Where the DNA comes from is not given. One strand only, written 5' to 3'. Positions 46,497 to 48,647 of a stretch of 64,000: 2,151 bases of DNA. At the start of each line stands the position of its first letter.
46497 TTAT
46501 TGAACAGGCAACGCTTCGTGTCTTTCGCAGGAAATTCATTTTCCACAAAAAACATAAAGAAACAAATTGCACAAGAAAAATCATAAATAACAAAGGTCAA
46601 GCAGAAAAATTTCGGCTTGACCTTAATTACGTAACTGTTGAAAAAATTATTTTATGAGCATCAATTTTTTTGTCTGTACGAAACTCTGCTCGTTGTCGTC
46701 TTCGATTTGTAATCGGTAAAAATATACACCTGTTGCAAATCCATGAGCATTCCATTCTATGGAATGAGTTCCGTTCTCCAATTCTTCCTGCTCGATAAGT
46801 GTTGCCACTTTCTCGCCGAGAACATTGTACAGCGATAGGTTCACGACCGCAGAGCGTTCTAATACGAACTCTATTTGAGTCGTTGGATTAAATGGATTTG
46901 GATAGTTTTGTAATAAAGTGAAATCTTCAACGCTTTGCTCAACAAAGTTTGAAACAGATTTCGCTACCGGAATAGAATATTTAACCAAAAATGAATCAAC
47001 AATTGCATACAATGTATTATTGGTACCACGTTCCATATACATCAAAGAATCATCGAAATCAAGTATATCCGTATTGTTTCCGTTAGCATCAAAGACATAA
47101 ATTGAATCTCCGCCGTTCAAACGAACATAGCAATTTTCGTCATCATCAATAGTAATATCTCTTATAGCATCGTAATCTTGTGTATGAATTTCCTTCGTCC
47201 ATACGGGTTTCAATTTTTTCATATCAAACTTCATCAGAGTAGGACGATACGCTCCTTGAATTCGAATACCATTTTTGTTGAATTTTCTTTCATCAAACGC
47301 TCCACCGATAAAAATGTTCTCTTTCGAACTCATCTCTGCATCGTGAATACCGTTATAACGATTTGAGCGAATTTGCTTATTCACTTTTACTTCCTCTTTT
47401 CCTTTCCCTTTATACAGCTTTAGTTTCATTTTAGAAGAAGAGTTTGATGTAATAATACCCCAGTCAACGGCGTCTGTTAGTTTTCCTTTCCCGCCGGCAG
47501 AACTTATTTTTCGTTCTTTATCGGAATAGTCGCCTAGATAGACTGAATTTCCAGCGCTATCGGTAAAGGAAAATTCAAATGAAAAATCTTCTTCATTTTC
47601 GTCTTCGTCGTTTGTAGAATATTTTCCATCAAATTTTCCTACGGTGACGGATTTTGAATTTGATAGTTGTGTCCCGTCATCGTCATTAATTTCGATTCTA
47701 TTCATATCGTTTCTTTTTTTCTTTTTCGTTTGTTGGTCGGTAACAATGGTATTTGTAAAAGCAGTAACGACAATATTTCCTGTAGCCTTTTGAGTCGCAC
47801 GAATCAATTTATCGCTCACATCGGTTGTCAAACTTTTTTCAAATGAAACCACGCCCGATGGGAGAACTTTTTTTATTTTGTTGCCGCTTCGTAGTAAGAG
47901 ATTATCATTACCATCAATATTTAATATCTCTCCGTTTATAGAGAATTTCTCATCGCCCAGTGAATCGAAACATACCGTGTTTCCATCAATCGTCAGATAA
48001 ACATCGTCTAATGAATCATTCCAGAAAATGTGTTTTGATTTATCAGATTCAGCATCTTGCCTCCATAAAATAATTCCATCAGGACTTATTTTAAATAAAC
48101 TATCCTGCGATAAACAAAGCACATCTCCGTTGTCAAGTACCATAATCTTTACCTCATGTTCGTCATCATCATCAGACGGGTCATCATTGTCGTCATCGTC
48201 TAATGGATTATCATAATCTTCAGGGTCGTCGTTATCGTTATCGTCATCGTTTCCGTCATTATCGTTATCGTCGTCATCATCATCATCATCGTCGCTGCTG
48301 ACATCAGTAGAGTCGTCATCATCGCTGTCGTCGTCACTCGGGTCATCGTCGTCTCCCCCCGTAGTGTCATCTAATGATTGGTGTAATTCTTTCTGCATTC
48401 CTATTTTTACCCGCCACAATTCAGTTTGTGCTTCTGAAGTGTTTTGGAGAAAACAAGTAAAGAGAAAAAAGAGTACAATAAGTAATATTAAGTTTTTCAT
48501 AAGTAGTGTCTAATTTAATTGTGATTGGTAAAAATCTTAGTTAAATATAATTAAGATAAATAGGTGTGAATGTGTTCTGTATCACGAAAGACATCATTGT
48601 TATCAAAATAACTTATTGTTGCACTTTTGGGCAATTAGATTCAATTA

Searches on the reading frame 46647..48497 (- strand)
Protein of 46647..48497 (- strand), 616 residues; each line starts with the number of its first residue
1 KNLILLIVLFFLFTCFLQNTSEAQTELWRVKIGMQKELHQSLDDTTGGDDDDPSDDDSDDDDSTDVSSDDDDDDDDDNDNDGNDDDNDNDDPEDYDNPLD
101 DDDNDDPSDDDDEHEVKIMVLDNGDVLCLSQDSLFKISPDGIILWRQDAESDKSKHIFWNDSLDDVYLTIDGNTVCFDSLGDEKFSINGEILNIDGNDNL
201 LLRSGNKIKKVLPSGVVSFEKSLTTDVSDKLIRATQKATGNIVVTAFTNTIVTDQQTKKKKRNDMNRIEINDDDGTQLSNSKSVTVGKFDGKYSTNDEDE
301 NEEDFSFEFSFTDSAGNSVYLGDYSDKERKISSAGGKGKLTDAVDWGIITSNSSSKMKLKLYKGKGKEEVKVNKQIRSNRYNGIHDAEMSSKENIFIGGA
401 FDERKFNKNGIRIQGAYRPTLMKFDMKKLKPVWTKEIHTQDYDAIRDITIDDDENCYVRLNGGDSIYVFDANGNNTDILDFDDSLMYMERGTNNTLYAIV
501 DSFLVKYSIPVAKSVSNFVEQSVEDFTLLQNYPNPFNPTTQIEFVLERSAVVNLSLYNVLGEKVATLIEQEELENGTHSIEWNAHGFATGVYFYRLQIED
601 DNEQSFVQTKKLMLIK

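Call 69: search_protein_families(library=pfam, proteins=[window:46647-48497:-], max_evalue=0.01)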
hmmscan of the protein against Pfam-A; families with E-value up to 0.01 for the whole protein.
window:46647-48497:- (616 aa): 3 families
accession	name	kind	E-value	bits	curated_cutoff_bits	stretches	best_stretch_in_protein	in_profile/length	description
PF18962.6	Por_Secre_tail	-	2.2e-08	34.7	27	1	532-602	2-68/75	Secretion system C-terminal sorting domain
PF13585.12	CHU_C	-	0.00036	21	27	1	537-605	15-79/86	CHU_C Type IX secretion signal domain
PF03018.19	Dirigent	-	0.003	17.7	29.1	1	250-343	20-121/148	Dirigent-like protein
